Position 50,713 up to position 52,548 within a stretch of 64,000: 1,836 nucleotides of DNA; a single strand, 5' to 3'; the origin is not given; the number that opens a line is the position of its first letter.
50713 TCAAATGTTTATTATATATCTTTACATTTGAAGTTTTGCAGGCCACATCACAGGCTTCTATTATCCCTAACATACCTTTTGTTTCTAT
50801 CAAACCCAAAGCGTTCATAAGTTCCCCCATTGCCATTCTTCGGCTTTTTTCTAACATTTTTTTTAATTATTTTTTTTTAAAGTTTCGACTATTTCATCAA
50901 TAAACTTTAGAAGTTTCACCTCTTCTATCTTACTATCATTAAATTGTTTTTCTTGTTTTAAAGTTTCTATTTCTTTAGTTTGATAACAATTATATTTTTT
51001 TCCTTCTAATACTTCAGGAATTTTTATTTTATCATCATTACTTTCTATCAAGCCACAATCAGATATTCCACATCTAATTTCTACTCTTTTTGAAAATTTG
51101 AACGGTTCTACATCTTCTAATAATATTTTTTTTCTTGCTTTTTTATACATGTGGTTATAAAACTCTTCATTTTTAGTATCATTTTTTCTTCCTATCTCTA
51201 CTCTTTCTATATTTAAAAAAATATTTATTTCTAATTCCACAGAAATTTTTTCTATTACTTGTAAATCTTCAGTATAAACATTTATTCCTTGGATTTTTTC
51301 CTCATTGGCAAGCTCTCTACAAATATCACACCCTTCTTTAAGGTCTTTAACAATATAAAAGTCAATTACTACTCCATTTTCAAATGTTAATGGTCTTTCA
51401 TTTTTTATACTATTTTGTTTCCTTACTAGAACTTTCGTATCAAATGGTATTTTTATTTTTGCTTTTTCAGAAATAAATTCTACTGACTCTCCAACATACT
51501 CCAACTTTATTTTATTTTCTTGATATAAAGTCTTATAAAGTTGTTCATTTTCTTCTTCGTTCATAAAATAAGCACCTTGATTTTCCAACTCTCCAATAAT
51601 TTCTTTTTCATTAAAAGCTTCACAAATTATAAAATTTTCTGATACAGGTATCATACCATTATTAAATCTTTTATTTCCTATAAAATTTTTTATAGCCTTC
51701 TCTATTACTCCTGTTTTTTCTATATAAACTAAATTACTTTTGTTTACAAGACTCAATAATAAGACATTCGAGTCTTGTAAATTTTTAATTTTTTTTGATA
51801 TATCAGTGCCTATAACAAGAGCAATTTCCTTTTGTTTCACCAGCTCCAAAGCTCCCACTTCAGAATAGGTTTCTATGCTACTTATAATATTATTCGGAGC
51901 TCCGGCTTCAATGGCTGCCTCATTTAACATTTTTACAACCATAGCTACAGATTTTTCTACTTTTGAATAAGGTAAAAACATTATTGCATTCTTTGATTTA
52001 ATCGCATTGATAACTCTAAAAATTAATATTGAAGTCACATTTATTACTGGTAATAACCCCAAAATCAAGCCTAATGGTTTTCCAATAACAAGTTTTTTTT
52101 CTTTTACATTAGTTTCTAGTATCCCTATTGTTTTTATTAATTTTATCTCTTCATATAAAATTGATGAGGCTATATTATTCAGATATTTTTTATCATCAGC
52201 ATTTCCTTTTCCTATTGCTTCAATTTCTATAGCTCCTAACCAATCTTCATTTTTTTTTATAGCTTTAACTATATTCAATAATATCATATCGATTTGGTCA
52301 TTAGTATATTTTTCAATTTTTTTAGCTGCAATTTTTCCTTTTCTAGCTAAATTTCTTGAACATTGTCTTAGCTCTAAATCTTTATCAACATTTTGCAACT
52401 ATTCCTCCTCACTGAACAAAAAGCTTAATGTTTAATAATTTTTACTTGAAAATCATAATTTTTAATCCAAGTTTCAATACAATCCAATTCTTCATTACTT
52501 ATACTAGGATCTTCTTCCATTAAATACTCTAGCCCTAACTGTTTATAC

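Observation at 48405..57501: Two of three aldehyde-dehydrogenase paralogues in the microcompartment locus have lost the catalytic cysteine (Cys to Pro): candidate BMC scaffold pseudoenzymes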

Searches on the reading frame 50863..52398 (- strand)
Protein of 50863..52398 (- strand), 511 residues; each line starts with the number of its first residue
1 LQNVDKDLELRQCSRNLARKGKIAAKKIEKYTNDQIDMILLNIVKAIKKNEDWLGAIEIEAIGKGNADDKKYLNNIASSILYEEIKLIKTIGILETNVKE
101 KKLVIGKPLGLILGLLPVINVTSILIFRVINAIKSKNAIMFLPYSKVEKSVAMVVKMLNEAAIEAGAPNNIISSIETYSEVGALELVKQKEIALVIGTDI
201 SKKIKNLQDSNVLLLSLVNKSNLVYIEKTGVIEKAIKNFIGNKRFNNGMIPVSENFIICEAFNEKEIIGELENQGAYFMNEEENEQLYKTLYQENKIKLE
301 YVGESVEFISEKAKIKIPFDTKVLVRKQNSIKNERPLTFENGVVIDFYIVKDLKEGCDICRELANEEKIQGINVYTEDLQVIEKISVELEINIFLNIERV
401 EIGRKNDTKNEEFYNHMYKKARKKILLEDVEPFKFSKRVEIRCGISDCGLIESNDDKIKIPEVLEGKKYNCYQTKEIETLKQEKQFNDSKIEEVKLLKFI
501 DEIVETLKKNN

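Call 4: search_protein_families(library=pfam, proteins=[window:50863-52398:-], max_evalue=0.01)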
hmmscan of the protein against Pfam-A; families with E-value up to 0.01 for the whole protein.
window:50863-52398:- (511 aa): 1 family
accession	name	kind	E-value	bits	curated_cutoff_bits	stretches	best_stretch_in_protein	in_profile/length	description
PF00171.27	Aldedh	-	1.6e-08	34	23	1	22-260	39-278/461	Aldehyde dehydrogenase family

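Call 7: search_solved_structures(query=window:50863-52398:-, max_evalue=0.00001, show_alignments=2)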
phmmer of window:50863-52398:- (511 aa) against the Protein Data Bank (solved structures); distinct sequences matched with E-value up to 0.00001: 15.
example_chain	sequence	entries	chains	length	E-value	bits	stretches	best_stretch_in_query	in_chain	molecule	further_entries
5j78_A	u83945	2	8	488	5.2e-58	200.3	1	5-388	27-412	Acetaldehyde dehydrogenase (Acetylating)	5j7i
3k9d_A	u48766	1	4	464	1e-51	179.6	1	4-392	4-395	ALDEHYDE DEHYDROGENASE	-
13he_A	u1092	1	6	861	2.9e-39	138.5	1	26-364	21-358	Aldehyde-alcohol dehydrogenase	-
8uhw_A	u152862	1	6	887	3.4e-39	138.3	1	26-364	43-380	Aldehyde-alcohol dehydrogenase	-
8cei_A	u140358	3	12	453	1.1e-37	133.3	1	15-330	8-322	Succinate-semialdehyde dehydrogenase (acetylating)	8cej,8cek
3my7_A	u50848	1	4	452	1e-35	126.8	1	19-326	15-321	Alcohol dehydrogenase/acetaldehyde dehydrogenase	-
7dag_A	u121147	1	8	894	1.9e-35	125.9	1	20-326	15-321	Aldehyde-alcohol dehydrogenase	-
6ahc_A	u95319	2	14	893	1e-30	110.3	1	18-363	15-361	Aldehyde-alcohol dehydrogenase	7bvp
6tqh_A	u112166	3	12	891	1e-30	110.3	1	18-363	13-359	Aldehyde-alcohol dehydrogenase | Bifunctional aldehyde-alcohol dehydrogenase AdhE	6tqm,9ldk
6gvs_A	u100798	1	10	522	9.1e-15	57.8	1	55-395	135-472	Aldehyde dehydrogenase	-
5dbv_A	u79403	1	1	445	5.7e-14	55.1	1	22-327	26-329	Aldehyde Dehydrogenase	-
5jfn_A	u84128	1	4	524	9.2e-14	54.4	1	55-395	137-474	Aldehyde dehydrogenase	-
5dru_A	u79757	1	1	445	1e-13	54.3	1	22-327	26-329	Aldehyde Dehydrogenase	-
4c3s_A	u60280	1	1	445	1e-13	54.3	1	22-327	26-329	ALDEHYDE DEHYDROGENASE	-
5jfl_A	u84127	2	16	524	1.5e-13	53.8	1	55-395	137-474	Aldehyde dehydrogenase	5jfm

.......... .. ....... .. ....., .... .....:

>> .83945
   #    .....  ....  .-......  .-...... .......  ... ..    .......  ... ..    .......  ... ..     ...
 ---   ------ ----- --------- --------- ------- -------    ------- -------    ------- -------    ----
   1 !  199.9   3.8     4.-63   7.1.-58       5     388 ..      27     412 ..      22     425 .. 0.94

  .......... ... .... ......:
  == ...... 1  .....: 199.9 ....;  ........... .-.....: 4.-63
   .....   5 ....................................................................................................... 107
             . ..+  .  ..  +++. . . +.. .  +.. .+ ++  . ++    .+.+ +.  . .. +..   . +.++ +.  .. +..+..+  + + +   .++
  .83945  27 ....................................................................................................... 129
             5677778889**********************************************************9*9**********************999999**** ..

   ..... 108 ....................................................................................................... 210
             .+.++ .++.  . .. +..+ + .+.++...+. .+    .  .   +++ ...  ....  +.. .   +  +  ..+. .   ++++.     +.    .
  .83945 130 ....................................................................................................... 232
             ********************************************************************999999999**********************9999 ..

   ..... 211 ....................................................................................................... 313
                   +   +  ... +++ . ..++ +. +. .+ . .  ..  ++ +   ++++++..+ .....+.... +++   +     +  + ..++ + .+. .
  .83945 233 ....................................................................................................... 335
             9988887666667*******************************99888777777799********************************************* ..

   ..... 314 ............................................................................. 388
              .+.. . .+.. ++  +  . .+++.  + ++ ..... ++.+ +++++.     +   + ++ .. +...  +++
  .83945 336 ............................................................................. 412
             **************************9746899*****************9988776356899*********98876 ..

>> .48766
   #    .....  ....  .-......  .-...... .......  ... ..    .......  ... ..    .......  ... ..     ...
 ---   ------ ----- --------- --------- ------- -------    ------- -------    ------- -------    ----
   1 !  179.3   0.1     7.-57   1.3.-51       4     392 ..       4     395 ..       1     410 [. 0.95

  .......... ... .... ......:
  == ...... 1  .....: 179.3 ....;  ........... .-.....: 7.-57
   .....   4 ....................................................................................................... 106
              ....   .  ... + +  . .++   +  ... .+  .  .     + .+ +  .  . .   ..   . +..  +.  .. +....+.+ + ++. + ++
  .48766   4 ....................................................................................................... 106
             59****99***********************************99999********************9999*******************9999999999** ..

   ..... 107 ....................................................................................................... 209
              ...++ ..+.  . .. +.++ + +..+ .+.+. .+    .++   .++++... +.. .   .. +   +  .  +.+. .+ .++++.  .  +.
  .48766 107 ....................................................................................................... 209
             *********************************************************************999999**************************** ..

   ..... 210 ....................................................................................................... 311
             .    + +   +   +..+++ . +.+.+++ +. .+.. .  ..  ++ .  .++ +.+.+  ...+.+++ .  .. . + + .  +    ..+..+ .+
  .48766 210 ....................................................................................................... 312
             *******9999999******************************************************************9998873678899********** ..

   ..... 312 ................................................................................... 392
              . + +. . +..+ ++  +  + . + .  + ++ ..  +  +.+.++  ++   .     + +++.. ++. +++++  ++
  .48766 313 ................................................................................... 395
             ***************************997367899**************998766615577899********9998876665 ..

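Call 15: find_homologous_proteins(query=window:50863-52398:-, max_evalue=1e-10)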
Query window:50863-52398:- (511 aa): 12 proteins with E <= 1e-10 among 8000 candidates.
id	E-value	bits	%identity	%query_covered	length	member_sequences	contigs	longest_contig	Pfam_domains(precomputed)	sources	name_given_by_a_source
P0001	0.0e+0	1060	99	100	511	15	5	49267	PF00171.28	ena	-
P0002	7.2e-78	281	34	99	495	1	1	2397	PF00171.28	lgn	-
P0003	2.8e-46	177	29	74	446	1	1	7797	PF00171.28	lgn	-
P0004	3.0e-40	157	29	77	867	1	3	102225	PF13685.13,PF00171.28,PF25137.1,PF00465.26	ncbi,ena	-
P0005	1.3e-39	155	29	76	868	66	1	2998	PF00171.28,PF25137.1,PF00465.26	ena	-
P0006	8.0e-39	152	29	73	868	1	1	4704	PF13685.13,PF00171.28,PF25137.1,PF00465.26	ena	-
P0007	8.0e-39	152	29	73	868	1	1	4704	PF13685.13,PF00171.28,PF25137.1,PF00465.26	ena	-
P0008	2.7e-37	147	29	78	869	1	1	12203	PF13685.13,PF00171.28,PF25137.1,PF00465.26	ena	-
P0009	1.7e-36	144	28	68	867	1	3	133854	PF13685.13,PF00171.28,PF25137.1,PF00465.26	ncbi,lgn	-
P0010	3.2e-36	143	29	69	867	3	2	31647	PF13685.13,PF00171.28,PF25137.1,PF00465.26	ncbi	-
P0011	2.9e-33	134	27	65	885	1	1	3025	PF13685.13,PF00171.28,PF25137.1,PF00465.26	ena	-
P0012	7.8e-31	126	29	59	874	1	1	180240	PF13685.13,PF00171.28,PF25137.1,PF00465.26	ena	-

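Call 24: find_encoding_contigs(protein=P0001, flank=10000, max_places=5)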
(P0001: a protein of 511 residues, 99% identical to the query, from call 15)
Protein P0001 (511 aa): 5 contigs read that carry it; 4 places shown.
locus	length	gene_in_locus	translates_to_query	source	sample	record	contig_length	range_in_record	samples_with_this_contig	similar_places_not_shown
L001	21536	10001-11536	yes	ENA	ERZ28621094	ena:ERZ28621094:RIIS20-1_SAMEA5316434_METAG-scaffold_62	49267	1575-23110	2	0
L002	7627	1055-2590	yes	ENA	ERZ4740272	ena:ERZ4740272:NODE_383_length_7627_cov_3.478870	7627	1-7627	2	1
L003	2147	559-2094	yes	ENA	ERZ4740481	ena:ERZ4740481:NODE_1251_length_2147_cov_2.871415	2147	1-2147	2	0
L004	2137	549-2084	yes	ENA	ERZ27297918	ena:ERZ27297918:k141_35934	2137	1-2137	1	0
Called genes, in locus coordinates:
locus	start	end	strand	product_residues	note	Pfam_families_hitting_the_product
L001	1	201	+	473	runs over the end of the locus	PF01225:Mur_ligase, PF08245:Mur_ligase_M, PF02875:Mur_ligase_C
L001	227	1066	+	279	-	PF00793:DAHP_synth_1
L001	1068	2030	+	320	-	PF01380:SIS, PF00571:CBS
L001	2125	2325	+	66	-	PF08984:DUF1858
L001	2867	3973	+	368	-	PF00892:EamA (faint)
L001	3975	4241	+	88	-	-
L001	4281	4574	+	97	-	PF00936:BMC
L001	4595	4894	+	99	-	PF00936:BMC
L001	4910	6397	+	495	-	PF00171:Aldedh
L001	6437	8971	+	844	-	PF02901:PFL-like, PF01228:Gly_radical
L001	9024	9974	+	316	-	PF13353:Fer4_12 (weak), PF00037:Fer4 (faint), PF04055:Radical_SAM, PF12837:Fer4_6 (faint), PF13237:Fer4_10 (weak), PF14697:Fer4_21 (weak), PF12838:Fer4_7 (weak), PF13187:Fer4_9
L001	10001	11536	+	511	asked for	PF00171:Aldedh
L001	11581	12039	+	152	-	PF00936:BMC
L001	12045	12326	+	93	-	PF00936:BMC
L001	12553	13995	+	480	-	PF00171:Aldedh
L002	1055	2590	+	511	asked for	PF00171:Aldedh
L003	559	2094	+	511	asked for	PF00171:Aldedh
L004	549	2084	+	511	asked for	PF00171:Aldedh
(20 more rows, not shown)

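Call 28: search_protein_representatives(protein=window:50863-52398:-)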
Query: 511 residues. Proteins with E-value up to 0.001 (for the whole library): 1346; up to 1e-10: 571; up to 1e-30: 62. The best 150 are listed.
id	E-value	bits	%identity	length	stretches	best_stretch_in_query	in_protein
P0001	0.0e+00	1059.7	99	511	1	1-511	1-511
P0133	2.0e-72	261.1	39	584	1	2-396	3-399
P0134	8.6e-57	209.5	31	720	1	5-396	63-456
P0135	1.3e-44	169.3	27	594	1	6-366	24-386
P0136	2.0e-44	168.8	28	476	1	4-364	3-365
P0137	1.7e-42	162.4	29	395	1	4-364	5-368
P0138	1.4e-41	159.4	28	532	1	4-367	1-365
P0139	2.5e-41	158.5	26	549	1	18-384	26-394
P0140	5.2e-40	154.2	27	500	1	4-391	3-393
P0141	9.0e-40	153.4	28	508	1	3-386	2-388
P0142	2.9e-39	151.7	29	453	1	1-390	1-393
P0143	3.5e-39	151.5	28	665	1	5-364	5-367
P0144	6.3e-39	150.6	27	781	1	11-389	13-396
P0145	6.4e-39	150.6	33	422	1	1-319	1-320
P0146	1.3e-38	149.6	32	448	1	18-331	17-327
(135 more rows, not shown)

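Call 64: find_related_loci(query=window:50863-52398:-, collection=metagenome_contigs, flank=8000)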
Query window:50863-52398:- (511 aa) in metagenome_contigs; peptide patterns used: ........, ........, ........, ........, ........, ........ (x = any residue, [..] = any of these).
141 stretches matched a pattern, but none encodes a relative of the query by tblastn (E <= 1e-3).

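Call 65: predict_structure(alignment_id=A2)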
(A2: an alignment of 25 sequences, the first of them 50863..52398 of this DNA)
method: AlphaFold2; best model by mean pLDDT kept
length: 511 residues; sequences in the alignment: 25
mean_pLDDT: 69.5   pTM: 0.70
mean pLDDT of the five models: 69.5, 69.0, 66.3, 65.1, 64.6
residues with pLDDT >= 90: 118; 70-90: 202; 50-70: 67; < 50: 124
segments of 3 or more residues with pLDDT < 50: 91-105, 336-340, 391-493
pLDDT, mean of each block of 10 residues (from residue 1): 74 92 94 93 96 89 80 80 69 41 52 82 87 88 87 96 98 89 84 72 57 60 81 82 71 78 94 94 89 74 84 92 88 53 82 89 76 75 68 31 26 33 28 22 24 31 32 23 35 60 73 46
secondary structure, 60 per line:
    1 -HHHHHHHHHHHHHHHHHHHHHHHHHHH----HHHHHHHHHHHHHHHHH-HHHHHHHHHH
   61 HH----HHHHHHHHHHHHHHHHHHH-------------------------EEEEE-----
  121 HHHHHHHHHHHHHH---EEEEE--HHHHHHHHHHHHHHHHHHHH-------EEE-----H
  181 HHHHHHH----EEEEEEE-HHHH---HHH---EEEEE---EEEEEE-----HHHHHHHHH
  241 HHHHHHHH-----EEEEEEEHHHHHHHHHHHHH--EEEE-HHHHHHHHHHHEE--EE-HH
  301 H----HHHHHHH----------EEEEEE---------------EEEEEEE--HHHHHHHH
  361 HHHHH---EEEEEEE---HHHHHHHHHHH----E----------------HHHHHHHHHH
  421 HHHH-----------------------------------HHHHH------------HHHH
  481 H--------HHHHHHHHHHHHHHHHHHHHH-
elements in order: H2-28 H33-49 H51-62 H67-85 E111-115 H121-134 E138-142 H145-164 E172-174 H180-187 E192-198 H200-203 E213-217 E221-226 H232-248 E254-260 H261-273 E276-279 H281-291 H306-312 E323-328 E344-350 H353-365 E369-375 H379-389 H411-424 H460-464 H477-481 H490-510

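Call 69: fold_search(model_id=the predicted structure, library=pdb)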
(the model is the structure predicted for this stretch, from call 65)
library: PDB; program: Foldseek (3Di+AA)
matches with E <= 10: 1241; with E <= 0.001: 700
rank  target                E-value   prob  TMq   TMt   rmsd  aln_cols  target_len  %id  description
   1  5j78_D                3.5e-35  1.00  0.71  0.80   2.2       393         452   30  Crystal structure of an Acetylating Aldehyde Dehydrogenase from Geobacillus thermoglucosidasius (released 2016-09-07)
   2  5j7i_C                6.8e-35  1.00  0.71  0.80   2.2       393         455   30  Crystal structure of a Geobacillus thermoglucosidasius Acetylating Aldehyde Dehydrogenase in complex with ADP (released 2016-09-07)
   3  5j7i_B                8.5e-35  1.00  0.72  0.80   2.4       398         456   30  Crystal structure of a Geobacillus thermoglucosidasius Acetylating Aldehyde Dehydrogenase in complex with ADP (released 2016-09-07)
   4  3k9d_C                1.7e-34  1.00  0.71  0.80   2.2       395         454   28  CRYSTAL STRUCTURE OF PROBABLE ALDEHYDE DEHYDROGENASE FROM Listeria monocytogenes EGD-e (released 2009-10-27)
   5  5j78_A                2.0e-34  1.00  0.71  0.80   2.3       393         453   30  Crystal structure of an Acetylating Aldehyde Dehydrogenase from Geobacillus thermoglucosidasius (released 2016-09-07)
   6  5j7i_A                2.0e-34  1.00  0.71  0.79   2.2       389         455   31  Crystal structure of a Geobacillus thermoglucosidasius Acetylating Aldehyde Dehydrogenase in complex with ADP (released 2016-09-07)
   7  5j7i_D                2.1e-34  1.00  0.71  0.80   2.3       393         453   30  Crystal structure of a Geobacillus thermoglucosidasius Acetylating Aldehyde Dehydrogenase in complex with ADP (released 2016-09-07)
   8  3k9d_A                1.6e-33  1.00  0.71  0.79   2.1       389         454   28  CRYSTAL STRUCTURE OF PROBABLE ALDEHYDE DEHYDROGENASE FROM Listeria monocytogenes EGD-e (released 2009-10-27)
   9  3k9d_D                7.7e-33  1.00  0.72  0.81   2.1       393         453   28  CRYSTAL STRUCTURE OF PROBABLE ALDEHYDE DEHYDROGENASE FROM Listeria monocytogenes EGD-e (released 2009-10-27)
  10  3my7_D                6.6e-30  1.00  0.67  0.82   2.6       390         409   24  The Crystal Structure of the ACDH domain of an Alcohol Dehydrogenase from Vibrio parahaemolyticus to 2.25A (released 2010-06-02)
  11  3my7_C                1.0e-29  1.00  0.68  0.82   2.7       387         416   24  The Crystal Structure of the ACDH domain of an Alcohol Dehydrogenase from Vibrio parahaemolyticus to 2.25A (released 2010-06-02)
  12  3my7_A                2.8e-29  1.00  0.67  0.82   2.6       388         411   23  The Crystal Structure of the ACDH domain of an Alcohol Dehydrogenase from Vibrio parahaemolyticus to 2.25A (released 2010-06-02)
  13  3my7_B                5.5e-29  1.00  0.67  0.82   2.6       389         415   24  The Crystal Structure of the ACDH domain of an Alcohol Dehydrogenase from Vibrio parahaemolyticus to 2.25A (released 2010-06-02)
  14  8uhw_B                5.5e-29  1.00  0.68  0.42   4.1       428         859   25  The structure of the Clostridium thermocellum AdhE spirosome (released 2024-08-21)
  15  8cek_C                2.1e-28  1.00  0.68  0.78   2.5       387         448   25  Succinyl-CoA Reductase from Clostridium kluyveri (SucD) with NADPH (released 2023-05-31)
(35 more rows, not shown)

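Call 79: search_protein_families(library=ncbifam, proteins=[window:50863-52398:-], max_evalue=1e-10)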
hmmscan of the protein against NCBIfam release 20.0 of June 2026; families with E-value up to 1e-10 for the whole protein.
window:50863-52398:- (511 aa): 4 families
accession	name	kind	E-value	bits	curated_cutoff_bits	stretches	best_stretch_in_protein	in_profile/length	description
TIGR02518.1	EutH_ACDH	equivalog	1.4e-83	281.4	620.1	1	5-389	1-388/488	acetaldehyde dehydrogenase (acetylating)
NF010378.0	PRK13805.1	equivalog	2.8e-60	204.1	951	1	14-369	16-374/872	bifunctional acetaldehyde-CoA/alcohol dehydrogenase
NF047625.1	AcylSulfactDhSauS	equivalog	7.9e-32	110.6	600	1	15-391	7-388/464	acylating sulfoacetaldehyde dehydrogenase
NF011927.0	PRK15398.1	subfamily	6.5e-24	84.4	403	1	21-395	45-415/465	aldehyde dehydrogenase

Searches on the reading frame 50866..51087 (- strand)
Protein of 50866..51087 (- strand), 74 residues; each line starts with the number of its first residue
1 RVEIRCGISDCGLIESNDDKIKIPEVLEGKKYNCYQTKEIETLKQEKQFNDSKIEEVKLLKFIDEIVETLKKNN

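Call 63: find_related_loci(query=A3, collection=metagenome_contigs, flank=8000)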
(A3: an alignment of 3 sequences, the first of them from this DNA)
Query A3 (74 aa) in metagenome_contigs; peptide patterns used: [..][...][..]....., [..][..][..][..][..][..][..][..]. (x = any residue, [..] = any of these).
600 stretches matched a pattern, but none encodes a relative of the query by tblastn (E <= 1e-3).
